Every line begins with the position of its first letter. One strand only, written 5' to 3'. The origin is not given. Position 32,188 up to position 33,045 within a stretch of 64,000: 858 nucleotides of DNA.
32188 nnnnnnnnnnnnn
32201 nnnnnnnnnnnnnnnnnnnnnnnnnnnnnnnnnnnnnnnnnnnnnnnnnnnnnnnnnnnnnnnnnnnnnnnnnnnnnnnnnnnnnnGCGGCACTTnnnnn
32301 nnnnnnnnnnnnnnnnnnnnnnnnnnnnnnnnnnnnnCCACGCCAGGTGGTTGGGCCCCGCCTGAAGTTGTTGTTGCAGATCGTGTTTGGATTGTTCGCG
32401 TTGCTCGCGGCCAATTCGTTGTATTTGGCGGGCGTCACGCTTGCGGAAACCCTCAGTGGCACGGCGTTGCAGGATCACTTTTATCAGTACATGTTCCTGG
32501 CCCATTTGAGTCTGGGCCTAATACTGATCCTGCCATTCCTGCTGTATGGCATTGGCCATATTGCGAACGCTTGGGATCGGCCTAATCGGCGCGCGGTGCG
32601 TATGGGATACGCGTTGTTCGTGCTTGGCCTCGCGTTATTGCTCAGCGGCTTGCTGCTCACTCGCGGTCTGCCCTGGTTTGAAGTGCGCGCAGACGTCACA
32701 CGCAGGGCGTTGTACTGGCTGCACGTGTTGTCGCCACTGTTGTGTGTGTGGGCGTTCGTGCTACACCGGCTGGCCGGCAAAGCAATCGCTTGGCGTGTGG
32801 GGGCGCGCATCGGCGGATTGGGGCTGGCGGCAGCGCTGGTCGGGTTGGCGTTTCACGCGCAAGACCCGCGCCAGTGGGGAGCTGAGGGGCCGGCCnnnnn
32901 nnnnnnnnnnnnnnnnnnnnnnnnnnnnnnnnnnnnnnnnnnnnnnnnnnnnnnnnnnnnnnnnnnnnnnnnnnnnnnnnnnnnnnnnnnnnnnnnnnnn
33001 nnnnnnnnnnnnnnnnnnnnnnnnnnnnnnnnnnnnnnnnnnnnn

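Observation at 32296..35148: Unusual tripartite cytochrome: His-bearing 5-TM domain + five CxxCH hemes + TPR tail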

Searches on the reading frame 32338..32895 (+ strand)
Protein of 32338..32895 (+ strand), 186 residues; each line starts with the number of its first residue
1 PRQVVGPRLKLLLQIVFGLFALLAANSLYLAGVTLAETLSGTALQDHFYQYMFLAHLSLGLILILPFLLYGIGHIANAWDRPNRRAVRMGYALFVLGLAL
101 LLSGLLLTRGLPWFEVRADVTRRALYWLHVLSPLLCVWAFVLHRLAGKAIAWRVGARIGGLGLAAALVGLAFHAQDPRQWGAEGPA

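Call 24: search_solved_structures(query=A2, max_evalue=10, show_alignments=3)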
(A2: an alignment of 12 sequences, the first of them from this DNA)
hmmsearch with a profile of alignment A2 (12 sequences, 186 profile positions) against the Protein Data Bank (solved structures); distinct sequences matched with E-value up to 10: 5.
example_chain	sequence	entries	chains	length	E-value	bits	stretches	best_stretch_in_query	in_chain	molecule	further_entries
9kc5_O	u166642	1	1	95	0.14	15.4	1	34-73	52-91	Photosystem I subunit O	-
8hxa_A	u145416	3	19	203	0.37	14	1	45-94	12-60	NFkB inhibitor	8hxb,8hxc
8fxx_A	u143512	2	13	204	0.88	12.8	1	45-94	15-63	CPXV040 protein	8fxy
8fxz_A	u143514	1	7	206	0.89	12.7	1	45-94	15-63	CPXV040 protein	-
8fxw_A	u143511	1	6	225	1.1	12.5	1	45-94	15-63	CPXV040 protein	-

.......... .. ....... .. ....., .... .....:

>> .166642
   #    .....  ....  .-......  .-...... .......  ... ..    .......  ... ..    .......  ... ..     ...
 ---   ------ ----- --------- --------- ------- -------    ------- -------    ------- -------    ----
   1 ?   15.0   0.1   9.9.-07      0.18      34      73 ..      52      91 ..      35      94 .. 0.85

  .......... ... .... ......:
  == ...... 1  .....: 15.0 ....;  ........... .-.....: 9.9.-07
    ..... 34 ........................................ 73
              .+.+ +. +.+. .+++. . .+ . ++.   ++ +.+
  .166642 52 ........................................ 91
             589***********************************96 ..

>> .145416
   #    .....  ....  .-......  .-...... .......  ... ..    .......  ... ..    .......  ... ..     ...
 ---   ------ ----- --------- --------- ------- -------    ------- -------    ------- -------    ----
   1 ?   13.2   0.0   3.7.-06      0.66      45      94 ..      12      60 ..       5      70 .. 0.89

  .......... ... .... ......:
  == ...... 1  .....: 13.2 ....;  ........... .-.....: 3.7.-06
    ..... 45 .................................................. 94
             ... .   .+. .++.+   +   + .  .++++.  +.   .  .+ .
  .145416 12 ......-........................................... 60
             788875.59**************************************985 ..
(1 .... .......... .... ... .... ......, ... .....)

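Call 25: search_protein_families(library=pfam, alignment_id=A2, max_evalue=10)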
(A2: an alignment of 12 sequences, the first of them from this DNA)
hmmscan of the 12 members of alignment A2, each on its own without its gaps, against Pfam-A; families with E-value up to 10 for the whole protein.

A. member 1, seq(186 aa): 3 families
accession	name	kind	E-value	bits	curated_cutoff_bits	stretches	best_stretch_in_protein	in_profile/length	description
PF14358.11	DUF4405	-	0.00096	20.1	26.7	1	92-143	5-61/66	Domain of unknown function (DUF4405)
PF23600.1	DUF7139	-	0.086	12.9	30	1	79-108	12-41/150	Domain of unknown function (DUF7139)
PF17259.7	DUF5325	-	7.2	7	25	1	14-38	5-29/61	Family of unknown function (DUF5325)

B. families by the number of members that match (of 12 scanned): 40 families (the first 25 are shown)
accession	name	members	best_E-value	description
PF23600.1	DUF7139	5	7.9e-05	Domain of unknown function (DUF7139)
PF14358.11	DUF4405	3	0.00096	Domain of unknown function (DUF4405)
PF01901.21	O_anti_polymase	2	0.00026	Putative O-antigen polymerase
PF06197.19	DUF998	2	0.4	Protein of unknown function (DUF998)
PF09990.14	DUF2231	2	7.2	Predicted membrane protein (DUF2231)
PF14897.12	EpsG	1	0.0073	EpsG family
PF00335.26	Tetraspanin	1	0.014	Tetraspanin family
PF11070.13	DUF2871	1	0.044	Protein of unknown function (DUF2871)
PF06157.16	DUF973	1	0.044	Protein of unknown function (DUF973)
PF10322.15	7TM_GPCR_Sru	1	0.058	Serpentine type 7TM GPCR chemoreceptor Sru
PF12822.12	ECF_trnsprt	1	0.067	ECF transporter, substrate-specific component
PF23489.1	V-ATPase_su_f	1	0.083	V-type proton ATPase subunit f-like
PF13572.11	DUF4134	1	0.089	Domain of unknown function (DUF4134)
PF06637.16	PV-1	1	0.11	PV-1 protein (PLVAP)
PF13120.11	DUF3974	1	0.15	Domain of unknown function (DUF3974)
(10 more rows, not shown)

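Call 38: predict_structure(alignment_id=A2)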
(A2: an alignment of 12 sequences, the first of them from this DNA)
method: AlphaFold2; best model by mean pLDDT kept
length: 186 residues; sequences in the alignment: 12
mean_pLDDT: 73.8   pTM: 0.62
mean pLDDT of the five models: 73.8, 73.4, 70.4, 62.1, 58.9
residues with pLDDT >= 90: 3; 70-90: 122; 50-70: 56; < 50: 5
segments of 3 or more residues with pLDDT < 50: 1-3
pLDDT, mean of each block of 10 residues (from residue 1): 56 70 71 74 66 73 79 81 84 89 79 71 84 83 72 70 74 65 52
secondary structure, 60 per line:
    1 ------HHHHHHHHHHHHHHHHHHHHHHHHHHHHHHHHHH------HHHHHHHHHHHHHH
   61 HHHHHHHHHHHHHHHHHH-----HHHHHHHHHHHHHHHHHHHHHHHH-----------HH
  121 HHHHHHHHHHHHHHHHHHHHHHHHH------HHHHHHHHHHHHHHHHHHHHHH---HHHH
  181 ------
elements in order: H7-40 H47-78 H84-107 H119-145 H152-173 H177-180

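Call 40: fold_search(model_id=the predicted structure, library=pdb)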
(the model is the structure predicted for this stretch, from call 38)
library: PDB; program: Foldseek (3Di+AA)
matches with E <= 10: 169; with E <= 0.001: 0
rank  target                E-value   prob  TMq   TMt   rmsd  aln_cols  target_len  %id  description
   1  6m1i_A                5.8e-01  0.28  0.26  0.16  14.8       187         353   15  CryoEM structure of human PAC1 receptor in complex with PACAP38 (released 2020-03-11)
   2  8wg7_R                9.9e-01  0.25  0.27  0.19  15.0       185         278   16  Cryo-EM structures of peptide free and Gs-coupled GLP-1R (released 2024-03-06)
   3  9n0i_A                1.1e+00  0.89  0.44  0.60   5.2       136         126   12  Crystal structure of KABLE double mutant (Lys14Pro, Leu20Trp) (released 2025-08-20)
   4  6cnz_E                1.2e+00  0.13  0.22  0.24  14.8       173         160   16  Crystal Structure of Chorismate Mutase from Burkholderia thailandensis (released 2018-03-21)
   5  7tai_A                1.3e+00  0.28  0.33  0.20   8.1       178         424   16  Structure of STEAP2 in complex with ligands (released 2023-01-25)
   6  9n0k_A                1.4e+00  0.84  0.44  0.60   4.9       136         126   12  Crystal structure of KABLE triple mutant (Ile12Phe, Lys14Pro, Leu20Trp) (released 2025-08-20)
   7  3t6g_D                1.8e+00  0.47  0.34  0.45   5.9       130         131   12  Structure of the complex between NSP3 (SHEP1) and p130Cas (released 2011-11-23)
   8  9p94_R                1.8e+00  0.15  0.27  0.17  15.0       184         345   15  Cryo-EM structure of the PAC1sR-PACAP27-Gs complex (released 2025-11-19)
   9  6y9b_A                1.8e+00  0.10  0.22  0.18  19.2       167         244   20  Cryo-EM structure of trimeric human STEAP1 bound to three Fab120.545 fragments (released 2020-05-20)
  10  6cnz_F                1.9e+00  0.08  0.18  0.20  16.2       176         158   14  Crystal Structure of Chorismate Mutase from Burkholderia thailandensis (released 2018-03-21)
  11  9brq_b                1.9e+00  0.08  0.20  0.19  13.9       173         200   12  Intact V-ATPase State 3 and synaptophysin complex in mouse brain isolated synaptic vesicles (released 2024-06-19)
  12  8u4o_R                2.0e+00  0.28  0.31  0.23   9.7       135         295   13  Structure of CXCL12-bound CXCR4/Gi complex (released 2024-03-13)
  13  7uw9_c                2.0e+00  0.13  0.21  0.23  11.7       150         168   15  Citrus V-ATPase State 1, H in contact with subunit a (released 2022-07-06)
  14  6cnz_B                2.1e+00  0.08  0.19  0.21  13.5       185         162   14  Crystal Structure of Chorismate Mutase from Burkholderia thailandensis (released 2018-03-21)
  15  2v0o_A                2.2e+00  0.14  0.26  0.19  31.5       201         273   14  FCHO2 F-BAR domain (released 2007-06-26)
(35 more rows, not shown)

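Call 72: search_protein_families(library=ncbifam, alignment_id=A2, max_evalue=10)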
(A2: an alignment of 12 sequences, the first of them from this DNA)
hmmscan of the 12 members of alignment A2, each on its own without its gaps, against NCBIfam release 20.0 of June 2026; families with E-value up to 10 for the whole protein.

A. member 1, seq(186 aa): 3 families
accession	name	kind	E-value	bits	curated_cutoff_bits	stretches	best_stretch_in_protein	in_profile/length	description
NF004920.0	PRK06277.1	equivalog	0.0042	15.9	578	1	15-127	121-232/478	energy conserving hydrogenase EhbF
NF058603.1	SCO2097_fam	equivalog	0.0044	17.3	110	1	80-113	35-66/129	SCO2097 family morphological protein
NF047440.1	LA3751_2_3_fam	subfamily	0.054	12.3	200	1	47-145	269-357/460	LA_3751/LA_3752 family putative glycosyltransferase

B. families by the number of members that match (of 12 scanned): 20 families
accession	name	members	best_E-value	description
NF033218.1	anchor_AmaP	7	0.1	alkaline shock response membrane anchor protein AmaP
NF042915.1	MAB_1171c_fam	3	0.0058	MAB_1171c family putative transporter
NF058603.1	SCO2097_fam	2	0.00093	SCO2097 family morphological protein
NF047440.1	LA3751_2_3_fam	2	0.054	LA_3751/LA_3752 family putative glycosyltransferase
TIGR03025.1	EPS_sugtrans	2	0.22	exopolysaccharide biosynthesis polyprenyl glycosylphosphotransferase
NF045996.1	MAG0920_fam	2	0.97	MAG0920 family protein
NF004920.0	PRK06277.1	1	0.0042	energy conserving hydrogenase EhbF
NF045757.1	MPN565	1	0.02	MPN565 family protein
TIGR04144.1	archaeo_VPXXXP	1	0.097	archaeosortase B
NF041380.1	XopAA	1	0.13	type III secretion system effector XopAA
NF000825.0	PRK00068.1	1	0.27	hypothetical protein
NF045849.1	ICE_MMCAP2_0565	1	0.59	Mbov_0395 family pilin-like conjugal transfer protein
TIGR04154.1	archaeo_STT3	1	0.72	oligosaccharyl transferase, archaeosortase A system-associated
NF053846.1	glyco_with_XrtP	1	0.88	XrtP-associated glycosyltransferase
NF001194.0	PRK00159.1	1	2.1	cell division protein CrgA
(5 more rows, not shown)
